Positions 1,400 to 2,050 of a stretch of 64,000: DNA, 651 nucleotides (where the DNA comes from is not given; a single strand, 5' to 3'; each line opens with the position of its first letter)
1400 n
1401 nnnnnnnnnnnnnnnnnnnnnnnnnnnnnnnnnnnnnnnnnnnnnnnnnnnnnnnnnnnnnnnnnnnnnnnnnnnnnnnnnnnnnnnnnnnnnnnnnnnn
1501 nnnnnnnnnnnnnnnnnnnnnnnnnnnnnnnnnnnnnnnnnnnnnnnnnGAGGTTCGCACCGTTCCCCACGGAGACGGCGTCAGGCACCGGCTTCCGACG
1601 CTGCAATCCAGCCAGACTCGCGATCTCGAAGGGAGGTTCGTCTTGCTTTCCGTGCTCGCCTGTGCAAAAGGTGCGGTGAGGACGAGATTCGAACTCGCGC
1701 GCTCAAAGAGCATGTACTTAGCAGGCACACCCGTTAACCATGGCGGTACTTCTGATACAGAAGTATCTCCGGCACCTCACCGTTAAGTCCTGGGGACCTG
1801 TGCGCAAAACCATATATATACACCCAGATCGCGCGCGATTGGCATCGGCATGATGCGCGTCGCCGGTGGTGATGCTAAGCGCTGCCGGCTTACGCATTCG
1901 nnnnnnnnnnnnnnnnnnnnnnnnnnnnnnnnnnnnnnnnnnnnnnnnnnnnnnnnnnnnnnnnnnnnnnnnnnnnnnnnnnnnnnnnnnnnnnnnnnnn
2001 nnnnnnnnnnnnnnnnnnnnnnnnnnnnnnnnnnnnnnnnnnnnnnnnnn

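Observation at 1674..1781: tRNA-Ser(GCU) gene interrupted by a 26-nt intron in the D-loop, a non-canonical position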

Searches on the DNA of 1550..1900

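Call 5: search_rna_families(source=window, start=1550, end=1900, threshold=evalue, max_evalue=10, show_alignments=4)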
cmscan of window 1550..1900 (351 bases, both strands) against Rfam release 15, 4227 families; matches with E-value up to 10: 2.
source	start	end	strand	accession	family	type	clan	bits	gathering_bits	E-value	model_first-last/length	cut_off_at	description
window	1681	1749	-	RF00005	tRNA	Gene; tRNA;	CL00001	25.2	29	0.0037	7-64/71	no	tRNA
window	1674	1721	+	RF04351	Plastid-psbl-rps4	Cis-reg;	-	15.4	68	1.5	1-53/53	no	Plastid-psbl-rps4 3UTR RNA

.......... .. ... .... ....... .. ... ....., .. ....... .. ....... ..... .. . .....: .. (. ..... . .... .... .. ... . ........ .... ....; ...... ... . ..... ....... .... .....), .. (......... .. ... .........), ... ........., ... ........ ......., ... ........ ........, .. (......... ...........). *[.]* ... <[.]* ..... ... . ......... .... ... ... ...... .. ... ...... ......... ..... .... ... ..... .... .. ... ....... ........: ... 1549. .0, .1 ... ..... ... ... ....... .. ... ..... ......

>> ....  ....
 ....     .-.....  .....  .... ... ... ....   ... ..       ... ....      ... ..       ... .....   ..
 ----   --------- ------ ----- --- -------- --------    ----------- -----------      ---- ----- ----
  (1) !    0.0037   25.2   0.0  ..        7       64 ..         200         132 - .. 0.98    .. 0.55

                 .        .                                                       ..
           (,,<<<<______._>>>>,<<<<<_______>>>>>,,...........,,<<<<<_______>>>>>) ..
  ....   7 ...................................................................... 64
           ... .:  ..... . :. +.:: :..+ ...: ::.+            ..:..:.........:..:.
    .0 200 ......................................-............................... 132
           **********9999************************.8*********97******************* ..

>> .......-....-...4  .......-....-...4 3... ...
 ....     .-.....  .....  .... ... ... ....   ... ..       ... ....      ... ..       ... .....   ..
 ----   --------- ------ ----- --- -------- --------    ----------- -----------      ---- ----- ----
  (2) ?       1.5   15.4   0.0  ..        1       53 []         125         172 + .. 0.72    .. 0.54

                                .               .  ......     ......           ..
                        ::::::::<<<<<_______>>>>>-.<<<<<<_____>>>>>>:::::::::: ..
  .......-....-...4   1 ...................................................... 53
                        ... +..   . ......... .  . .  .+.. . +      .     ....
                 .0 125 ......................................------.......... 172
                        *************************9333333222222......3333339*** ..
